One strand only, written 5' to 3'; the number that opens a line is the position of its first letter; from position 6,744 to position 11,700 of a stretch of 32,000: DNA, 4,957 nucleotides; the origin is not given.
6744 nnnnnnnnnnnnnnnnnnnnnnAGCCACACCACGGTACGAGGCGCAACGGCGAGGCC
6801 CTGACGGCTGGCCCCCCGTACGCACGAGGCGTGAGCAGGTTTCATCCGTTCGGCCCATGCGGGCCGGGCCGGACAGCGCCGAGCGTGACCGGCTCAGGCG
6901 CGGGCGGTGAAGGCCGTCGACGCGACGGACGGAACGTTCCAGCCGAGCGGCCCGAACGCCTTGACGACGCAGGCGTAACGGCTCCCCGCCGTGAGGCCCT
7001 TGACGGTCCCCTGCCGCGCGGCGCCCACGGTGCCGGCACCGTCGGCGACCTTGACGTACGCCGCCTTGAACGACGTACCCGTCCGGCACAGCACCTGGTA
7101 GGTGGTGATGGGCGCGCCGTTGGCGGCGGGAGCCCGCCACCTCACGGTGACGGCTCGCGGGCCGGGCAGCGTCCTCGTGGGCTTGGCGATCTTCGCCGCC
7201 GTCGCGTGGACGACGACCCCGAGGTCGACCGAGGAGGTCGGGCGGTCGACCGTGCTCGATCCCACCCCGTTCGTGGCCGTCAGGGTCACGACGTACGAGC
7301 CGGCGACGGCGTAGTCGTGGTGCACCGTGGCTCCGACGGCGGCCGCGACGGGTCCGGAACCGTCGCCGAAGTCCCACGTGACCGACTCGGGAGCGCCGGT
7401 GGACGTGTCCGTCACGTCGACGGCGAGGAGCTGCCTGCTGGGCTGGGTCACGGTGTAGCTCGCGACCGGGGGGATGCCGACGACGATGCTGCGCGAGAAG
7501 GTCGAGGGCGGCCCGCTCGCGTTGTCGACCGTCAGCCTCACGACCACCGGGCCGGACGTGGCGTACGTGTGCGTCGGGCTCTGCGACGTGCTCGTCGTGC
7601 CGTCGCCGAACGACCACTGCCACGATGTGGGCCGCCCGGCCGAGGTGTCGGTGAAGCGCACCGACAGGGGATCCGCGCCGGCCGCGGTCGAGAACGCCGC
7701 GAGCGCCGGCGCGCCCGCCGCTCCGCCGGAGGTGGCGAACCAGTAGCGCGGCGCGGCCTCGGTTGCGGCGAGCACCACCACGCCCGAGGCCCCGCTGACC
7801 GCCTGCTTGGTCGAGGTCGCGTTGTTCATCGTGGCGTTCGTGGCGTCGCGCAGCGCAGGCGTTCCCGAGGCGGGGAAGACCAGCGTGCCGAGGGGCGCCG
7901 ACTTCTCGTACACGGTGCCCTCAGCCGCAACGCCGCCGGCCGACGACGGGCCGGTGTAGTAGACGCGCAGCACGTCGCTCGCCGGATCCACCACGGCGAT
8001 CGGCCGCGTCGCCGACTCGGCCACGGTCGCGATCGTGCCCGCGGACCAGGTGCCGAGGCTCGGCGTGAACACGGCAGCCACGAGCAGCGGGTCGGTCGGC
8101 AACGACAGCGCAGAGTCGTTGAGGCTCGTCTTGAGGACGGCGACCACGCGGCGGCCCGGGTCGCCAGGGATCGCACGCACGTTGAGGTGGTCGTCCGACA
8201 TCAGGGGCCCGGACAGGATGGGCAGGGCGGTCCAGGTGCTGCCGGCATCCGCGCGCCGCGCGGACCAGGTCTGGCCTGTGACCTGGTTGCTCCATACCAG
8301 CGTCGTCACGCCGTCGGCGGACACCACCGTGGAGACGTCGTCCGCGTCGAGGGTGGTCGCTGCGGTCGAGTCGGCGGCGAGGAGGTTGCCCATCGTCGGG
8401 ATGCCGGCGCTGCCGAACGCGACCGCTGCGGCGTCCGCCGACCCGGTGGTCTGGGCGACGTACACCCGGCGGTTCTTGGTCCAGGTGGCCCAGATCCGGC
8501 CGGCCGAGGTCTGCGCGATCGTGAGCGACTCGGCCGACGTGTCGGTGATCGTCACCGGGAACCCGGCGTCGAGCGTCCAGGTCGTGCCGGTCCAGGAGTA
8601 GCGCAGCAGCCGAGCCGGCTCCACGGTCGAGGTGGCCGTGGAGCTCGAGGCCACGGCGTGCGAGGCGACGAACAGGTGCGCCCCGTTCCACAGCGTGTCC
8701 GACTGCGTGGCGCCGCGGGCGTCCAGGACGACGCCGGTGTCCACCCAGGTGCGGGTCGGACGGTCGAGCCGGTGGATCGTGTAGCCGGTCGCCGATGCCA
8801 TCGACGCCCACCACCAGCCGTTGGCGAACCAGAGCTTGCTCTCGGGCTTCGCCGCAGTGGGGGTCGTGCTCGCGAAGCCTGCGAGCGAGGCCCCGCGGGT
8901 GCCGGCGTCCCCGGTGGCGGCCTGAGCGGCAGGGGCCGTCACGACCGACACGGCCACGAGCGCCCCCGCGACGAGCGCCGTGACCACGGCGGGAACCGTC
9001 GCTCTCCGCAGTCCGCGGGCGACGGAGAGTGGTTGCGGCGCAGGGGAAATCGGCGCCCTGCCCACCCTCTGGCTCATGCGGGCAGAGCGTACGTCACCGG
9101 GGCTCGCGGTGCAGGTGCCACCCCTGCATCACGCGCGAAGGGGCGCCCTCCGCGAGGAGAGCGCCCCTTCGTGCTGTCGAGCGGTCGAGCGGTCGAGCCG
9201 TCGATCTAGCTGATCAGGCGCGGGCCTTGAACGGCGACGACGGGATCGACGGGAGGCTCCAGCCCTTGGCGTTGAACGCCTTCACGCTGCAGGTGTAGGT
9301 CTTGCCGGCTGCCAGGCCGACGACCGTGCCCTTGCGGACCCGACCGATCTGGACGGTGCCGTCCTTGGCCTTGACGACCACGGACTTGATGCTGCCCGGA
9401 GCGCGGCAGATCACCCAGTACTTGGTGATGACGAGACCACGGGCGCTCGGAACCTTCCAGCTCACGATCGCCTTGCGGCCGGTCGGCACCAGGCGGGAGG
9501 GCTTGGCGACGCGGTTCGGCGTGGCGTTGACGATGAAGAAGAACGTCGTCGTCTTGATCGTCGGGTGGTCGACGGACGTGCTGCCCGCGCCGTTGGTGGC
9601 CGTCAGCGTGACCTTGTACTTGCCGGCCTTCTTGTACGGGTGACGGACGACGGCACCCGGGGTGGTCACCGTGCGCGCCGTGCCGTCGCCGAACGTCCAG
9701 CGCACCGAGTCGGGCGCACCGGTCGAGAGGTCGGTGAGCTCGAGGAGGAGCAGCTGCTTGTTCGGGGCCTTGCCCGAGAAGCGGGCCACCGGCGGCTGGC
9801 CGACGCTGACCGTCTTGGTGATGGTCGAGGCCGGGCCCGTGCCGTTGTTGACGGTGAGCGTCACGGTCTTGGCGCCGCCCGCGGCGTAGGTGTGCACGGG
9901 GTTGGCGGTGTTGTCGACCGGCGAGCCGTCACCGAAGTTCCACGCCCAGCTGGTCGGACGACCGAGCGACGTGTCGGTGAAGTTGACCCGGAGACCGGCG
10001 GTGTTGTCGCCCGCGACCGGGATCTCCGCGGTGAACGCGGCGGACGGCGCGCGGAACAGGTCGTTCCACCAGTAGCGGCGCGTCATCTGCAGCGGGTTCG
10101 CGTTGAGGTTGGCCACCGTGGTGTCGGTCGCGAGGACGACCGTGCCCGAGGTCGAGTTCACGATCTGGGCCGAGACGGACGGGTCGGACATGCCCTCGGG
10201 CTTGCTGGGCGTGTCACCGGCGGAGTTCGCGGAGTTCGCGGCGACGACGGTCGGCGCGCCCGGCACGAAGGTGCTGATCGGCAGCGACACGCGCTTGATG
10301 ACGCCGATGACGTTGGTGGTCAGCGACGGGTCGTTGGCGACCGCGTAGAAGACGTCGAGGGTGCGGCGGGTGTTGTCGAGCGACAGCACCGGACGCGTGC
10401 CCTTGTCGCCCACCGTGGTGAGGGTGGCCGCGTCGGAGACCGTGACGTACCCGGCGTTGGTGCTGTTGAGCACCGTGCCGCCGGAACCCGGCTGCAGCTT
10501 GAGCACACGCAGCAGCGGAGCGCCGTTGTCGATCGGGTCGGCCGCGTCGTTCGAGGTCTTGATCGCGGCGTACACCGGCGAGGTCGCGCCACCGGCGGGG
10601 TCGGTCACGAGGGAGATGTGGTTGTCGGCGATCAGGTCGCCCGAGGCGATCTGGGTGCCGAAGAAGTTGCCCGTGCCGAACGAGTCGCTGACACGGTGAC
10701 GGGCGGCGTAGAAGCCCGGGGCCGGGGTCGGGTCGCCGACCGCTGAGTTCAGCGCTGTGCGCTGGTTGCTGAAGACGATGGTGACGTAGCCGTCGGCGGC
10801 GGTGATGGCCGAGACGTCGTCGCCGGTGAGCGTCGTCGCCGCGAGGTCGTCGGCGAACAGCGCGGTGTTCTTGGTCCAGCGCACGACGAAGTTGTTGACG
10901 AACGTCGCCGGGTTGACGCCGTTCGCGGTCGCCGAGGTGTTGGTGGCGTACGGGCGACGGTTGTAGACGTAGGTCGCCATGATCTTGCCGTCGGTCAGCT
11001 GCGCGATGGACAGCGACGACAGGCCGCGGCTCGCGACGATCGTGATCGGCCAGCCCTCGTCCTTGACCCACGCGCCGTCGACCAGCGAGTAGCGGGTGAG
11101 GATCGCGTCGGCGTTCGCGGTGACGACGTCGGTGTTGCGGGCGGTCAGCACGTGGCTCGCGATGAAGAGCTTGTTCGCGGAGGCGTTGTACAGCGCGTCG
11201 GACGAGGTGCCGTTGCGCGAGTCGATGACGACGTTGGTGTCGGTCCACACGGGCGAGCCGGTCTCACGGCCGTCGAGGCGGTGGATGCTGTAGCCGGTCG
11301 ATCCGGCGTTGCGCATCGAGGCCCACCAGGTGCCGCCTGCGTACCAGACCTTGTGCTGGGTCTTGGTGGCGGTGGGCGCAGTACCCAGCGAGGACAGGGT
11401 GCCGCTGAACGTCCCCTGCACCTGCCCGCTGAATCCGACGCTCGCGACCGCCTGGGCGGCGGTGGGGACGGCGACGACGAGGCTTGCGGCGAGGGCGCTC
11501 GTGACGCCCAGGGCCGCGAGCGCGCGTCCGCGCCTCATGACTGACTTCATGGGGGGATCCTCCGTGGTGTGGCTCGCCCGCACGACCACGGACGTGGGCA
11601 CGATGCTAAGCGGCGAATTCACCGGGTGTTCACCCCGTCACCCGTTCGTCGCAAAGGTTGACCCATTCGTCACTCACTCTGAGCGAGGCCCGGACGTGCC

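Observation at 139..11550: Tandem array of four paralogous secreted proteins sharing an unassigned ~400-aa domain, interrupted by a GT2 gene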

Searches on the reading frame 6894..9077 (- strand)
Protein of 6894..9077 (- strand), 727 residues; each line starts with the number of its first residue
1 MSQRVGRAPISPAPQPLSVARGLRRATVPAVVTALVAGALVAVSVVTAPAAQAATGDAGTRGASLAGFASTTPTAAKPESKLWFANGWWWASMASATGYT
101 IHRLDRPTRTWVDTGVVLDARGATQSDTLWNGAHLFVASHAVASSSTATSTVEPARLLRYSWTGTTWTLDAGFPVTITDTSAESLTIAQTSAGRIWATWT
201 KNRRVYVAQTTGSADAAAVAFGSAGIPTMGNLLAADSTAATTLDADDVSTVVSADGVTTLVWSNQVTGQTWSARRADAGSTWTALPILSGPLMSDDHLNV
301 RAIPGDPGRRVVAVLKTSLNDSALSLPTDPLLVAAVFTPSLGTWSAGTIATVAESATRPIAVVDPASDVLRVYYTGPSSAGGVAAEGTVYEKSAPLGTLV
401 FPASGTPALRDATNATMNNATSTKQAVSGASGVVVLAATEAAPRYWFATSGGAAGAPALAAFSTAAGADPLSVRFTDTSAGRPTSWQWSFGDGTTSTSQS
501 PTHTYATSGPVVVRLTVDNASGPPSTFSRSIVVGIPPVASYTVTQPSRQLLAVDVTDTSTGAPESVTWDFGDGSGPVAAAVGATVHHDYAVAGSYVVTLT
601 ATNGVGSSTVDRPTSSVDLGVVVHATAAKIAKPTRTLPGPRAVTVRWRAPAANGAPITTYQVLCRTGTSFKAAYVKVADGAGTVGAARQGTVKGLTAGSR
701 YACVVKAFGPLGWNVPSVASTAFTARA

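Call 8: search_protein_families(library=pfam, proteins=[window:6894-9077:-], max_evalue=0.1)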
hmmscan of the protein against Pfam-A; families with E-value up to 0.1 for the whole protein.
window:6894-9077:- (727 aa): 3 families
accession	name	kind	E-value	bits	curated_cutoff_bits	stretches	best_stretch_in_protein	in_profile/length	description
PF18911.6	PKD_4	-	9.6e-29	99.7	27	2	470-525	21-76/85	PKD domain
PF00801.26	PKD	-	9.6e-20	70.8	23.5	2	557-609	25-73/80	PKD domain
PF00041.27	fn3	-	3.6e-07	30.7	25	1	640-719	13-80/84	Fibronectin type III domain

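Call 9: search_protein_families(library=ncbifam, proteins=[window:6894-9077:-], max_evalue=0.1)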
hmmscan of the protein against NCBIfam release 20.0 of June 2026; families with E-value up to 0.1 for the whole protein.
window:6894-9077:- (727 aa): 1 family
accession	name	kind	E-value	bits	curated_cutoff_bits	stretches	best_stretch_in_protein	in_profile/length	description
TIGR00864.1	PCC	subfamily_domain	4.1e-11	40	1861.4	1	485-610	1088-1213/2700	polycystin cation channel protein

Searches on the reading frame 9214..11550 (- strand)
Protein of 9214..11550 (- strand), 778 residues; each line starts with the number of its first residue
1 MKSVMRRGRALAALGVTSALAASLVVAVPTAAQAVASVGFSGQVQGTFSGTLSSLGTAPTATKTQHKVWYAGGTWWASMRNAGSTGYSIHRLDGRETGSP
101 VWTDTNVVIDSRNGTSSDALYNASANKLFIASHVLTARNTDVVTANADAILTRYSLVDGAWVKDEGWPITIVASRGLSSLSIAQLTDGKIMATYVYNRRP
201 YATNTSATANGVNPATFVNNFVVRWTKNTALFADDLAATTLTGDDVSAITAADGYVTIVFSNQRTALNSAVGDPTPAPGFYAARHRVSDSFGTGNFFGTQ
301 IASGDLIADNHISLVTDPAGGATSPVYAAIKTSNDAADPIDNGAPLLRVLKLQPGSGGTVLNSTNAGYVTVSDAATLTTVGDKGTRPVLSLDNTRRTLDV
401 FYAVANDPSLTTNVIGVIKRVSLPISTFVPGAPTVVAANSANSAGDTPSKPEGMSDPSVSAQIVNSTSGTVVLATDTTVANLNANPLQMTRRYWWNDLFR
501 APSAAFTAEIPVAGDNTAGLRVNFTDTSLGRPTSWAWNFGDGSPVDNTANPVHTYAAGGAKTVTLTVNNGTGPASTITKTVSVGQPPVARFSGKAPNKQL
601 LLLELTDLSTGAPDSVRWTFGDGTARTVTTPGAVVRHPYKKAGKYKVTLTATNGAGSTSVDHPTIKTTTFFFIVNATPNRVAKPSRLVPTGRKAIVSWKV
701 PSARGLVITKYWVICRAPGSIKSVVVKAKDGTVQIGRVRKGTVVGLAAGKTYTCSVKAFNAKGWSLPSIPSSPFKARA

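Call 8: search_protein_families(library=pfam, proteins=[window:9214-11550:-], max_evalue=0.1)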
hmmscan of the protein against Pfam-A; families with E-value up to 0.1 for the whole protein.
window:9214-11550:- (778 aa): 4 families
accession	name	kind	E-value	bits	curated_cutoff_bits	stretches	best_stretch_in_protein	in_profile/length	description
PF18911.6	PKD_4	-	1.2e-31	109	27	2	501-582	3-84/85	PKD domain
PF00801.26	PKD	-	2.6e-22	79.1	23.5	2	608-659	23-73/80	PKD domain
PF00041.27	fn3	-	2.7e-08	34.3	25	1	691-772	13-82/84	Fibronectin type III domain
PF25059.1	FN3_DSCAM-DSCAML_C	-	0.04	14.7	39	0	640-662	53-75/89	DSCAM/DSCAML C-terminal Fn3-like domain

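Call 9: search_protein_families(library=ncbifam, proteins=[window:9214-11550:-], max_evalue=0.1)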
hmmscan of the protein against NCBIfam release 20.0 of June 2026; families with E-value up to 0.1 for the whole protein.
window:9214-11550:- (778 aa): 2 families
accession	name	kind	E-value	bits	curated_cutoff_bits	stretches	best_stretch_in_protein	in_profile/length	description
TIGR00864.1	PCC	subfamily_domain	3.3e-13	47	1861.4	1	518-660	1070-1213/2700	polycystin cation channel protein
NF058578.1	CPR_pilus_PamR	equivalog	0.00056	18.9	300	1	593-658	161-229/297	pilus system RbmA-like protein PamR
